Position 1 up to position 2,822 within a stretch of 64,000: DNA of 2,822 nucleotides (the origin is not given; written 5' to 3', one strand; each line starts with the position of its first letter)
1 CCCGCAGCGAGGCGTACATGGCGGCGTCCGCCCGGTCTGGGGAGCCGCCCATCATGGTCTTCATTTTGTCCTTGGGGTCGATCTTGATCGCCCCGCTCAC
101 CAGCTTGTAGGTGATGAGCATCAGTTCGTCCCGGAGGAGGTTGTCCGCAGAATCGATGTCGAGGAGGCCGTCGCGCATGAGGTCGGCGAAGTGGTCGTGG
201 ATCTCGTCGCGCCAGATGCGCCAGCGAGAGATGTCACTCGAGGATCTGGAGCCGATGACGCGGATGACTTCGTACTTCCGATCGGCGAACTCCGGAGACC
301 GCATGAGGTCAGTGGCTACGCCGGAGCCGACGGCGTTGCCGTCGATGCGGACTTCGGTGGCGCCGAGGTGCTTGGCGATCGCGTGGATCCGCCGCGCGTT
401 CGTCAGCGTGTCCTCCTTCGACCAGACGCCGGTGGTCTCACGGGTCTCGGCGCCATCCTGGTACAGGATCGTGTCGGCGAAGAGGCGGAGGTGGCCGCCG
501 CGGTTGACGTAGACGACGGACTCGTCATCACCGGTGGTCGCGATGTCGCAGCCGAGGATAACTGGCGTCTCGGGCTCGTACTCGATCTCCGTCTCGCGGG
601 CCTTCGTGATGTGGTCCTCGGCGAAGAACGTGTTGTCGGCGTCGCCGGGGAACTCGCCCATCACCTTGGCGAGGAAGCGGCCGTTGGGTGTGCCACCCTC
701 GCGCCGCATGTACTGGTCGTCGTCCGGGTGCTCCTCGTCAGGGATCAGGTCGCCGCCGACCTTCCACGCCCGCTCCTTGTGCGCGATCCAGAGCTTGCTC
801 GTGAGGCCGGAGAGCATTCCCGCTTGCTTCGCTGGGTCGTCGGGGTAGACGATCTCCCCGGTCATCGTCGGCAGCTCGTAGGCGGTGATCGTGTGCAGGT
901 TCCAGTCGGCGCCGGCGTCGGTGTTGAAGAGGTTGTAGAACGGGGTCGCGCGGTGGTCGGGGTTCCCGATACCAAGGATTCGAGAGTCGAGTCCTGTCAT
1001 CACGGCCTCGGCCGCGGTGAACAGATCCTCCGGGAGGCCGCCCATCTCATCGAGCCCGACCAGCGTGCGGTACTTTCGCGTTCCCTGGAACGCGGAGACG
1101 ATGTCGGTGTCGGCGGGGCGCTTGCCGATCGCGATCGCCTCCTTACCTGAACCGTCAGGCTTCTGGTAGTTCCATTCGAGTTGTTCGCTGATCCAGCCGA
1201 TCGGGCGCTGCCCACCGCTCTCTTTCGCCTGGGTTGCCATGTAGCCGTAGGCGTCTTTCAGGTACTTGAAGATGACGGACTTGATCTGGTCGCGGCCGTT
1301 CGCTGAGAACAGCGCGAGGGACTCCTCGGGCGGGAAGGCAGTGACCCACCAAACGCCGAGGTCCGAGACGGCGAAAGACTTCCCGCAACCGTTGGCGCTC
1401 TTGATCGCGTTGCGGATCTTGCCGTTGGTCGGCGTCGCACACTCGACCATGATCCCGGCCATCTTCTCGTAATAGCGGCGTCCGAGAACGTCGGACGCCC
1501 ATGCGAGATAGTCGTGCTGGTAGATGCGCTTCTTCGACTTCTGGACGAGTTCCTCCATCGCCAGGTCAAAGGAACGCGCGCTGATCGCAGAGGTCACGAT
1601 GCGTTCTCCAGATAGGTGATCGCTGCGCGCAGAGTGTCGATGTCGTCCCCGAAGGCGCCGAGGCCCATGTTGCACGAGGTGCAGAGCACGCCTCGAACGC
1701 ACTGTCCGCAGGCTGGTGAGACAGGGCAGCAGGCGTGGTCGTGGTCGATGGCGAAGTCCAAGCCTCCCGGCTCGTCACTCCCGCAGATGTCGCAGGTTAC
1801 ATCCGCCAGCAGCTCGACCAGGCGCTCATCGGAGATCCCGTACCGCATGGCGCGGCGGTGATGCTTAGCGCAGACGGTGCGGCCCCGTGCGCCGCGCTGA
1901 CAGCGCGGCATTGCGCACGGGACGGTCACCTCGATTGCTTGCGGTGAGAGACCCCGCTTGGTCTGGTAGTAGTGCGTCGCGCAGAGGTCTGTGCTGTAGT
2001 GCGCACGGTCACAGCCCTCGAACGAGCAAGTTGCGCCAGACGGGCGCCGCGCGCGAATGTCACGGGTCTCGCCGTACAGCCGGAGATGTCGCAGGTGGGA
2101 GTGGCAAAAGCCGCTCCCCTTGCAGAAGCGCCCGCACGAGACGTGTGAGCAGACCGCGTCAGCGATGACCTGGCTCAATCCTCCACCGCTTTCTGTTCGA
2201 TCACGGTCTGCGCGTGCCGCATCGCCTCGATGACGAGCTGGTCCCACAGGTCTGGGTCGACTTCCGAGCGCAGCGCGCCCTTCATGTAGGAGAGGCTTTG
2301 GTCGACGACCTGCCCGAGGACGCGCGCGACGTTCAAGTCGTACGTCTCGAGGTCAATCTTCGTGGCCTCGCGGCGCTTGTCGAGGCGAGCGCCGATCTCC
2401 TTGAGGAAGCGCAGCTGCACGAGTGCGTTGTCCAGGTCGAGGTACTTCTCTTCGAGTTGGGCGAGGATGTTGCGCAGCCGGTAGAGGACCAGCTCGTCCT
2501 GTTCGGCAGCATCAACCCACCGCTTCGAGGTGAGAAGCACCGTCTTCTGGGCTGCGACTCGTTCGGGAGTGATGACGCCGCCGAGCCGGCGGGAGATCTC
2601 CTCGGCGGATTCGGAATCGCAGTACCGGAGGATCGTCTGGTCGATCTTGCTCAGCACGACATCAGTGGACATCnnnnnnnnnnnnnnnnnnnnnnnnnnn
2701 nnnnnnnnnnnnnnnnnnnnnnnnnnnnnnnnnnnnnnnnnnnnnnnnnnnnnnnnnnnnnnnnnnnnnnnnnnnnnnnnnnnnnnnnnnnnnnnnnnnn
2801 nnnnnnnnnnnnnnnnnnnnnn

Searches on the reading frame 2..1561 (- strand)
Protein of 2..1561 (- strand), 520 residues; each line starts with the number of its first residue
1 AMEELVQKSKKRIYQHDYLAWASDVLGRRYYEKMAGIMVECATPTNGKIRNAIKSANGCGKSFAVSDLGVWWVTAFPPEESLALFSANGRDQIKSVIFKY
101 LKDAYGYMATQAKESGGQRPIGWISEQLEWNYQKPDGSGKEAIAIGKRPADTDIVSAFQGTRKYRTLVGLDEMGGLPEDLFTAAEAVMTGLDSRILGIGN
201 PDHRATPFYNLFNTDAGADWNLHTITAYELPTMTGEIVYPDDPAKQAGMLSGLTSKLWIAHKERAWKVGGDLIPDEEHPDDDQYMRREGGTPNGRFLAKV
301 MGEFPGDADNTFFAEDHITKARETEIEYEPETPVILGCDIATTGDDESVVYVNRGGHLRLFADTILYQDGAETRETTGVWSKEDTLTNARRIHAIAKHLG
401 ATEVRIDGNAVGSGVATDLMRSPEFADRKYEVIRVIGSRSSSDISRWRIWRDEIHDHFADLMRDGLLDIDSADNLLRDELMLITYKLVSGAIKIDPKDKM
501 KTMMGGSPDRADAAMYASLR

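Call 50: search_protein_families(library=phrogs, max_evalue=0.001, proteins=[window:2-1561:-])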
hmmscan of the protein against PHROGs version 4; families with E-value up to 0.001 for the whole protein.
window:2-1561:- (520 aa): 2 families
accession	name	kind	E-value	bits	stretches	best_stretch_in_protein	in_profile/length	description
phrog_2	-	head and packaging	7.6e-30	105.3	1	50-517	279-588/807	terminase large subunit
phrog_5902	-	unknown function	1e-10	42.4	1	14-238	18-230/359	-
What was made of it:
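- On Integrated temperate phage (prophage): Terminase, tape measure, major tail protein, tail protein and serine integrase (call 50).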

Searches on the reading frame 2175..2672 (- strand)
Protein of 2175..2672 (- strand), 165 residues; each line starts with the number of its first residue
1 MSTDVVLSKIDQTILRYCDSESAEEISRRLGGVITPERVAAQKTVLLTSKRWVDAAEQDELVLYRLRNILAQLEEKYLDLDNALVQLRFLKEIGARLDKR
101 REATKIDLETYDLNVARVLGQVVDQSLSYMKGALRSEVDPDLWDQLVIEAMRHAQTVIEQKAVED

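Call 50: search_protein_families(library=phrogs, max_evalue=0.001, proteins=[window:2175-2672:-])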
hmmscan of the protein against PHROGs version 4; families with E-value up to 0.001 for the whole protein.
window:2175-2672:- (165 aa): 0 families

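Call 53: find_encoding_contigs(protein=window:2175-2672:-, flank=10000, max_places=3)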
Protein window:2175-2672:- (165 aa): 1 contig read that carries it; 1 place shown.
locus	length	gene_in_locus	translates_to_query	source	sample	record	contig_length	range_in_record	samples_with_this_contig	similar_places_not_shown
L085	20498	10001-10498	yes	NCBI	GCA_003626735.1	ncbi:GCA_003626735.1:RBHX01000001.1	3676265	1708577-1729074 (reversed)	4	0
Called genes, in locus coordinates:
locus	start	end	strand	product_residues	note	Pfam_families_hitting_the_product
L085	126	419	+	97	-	-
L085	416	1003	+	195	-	-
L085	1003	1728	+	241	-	-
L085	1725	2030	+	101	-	-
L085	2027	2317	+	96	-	-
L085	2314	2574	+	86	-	-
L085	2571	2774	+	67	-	-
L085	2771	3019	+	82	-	-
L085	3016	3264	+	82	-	-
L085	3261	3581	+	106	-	-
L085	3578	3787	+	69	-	-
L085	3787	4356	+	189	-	-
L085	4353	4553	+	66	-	-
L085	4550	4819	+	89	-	-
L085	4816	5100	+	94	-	-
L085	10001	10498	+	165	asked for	-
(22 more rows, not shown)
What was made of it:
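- Terminase, tape measure, major tail protein and integrase are present (call 50); capsid and portal lie in the left flank (call 53).
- On Integrated temperate phage (prophage): Portal and capsid are followed by host genes on the left (call 53).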
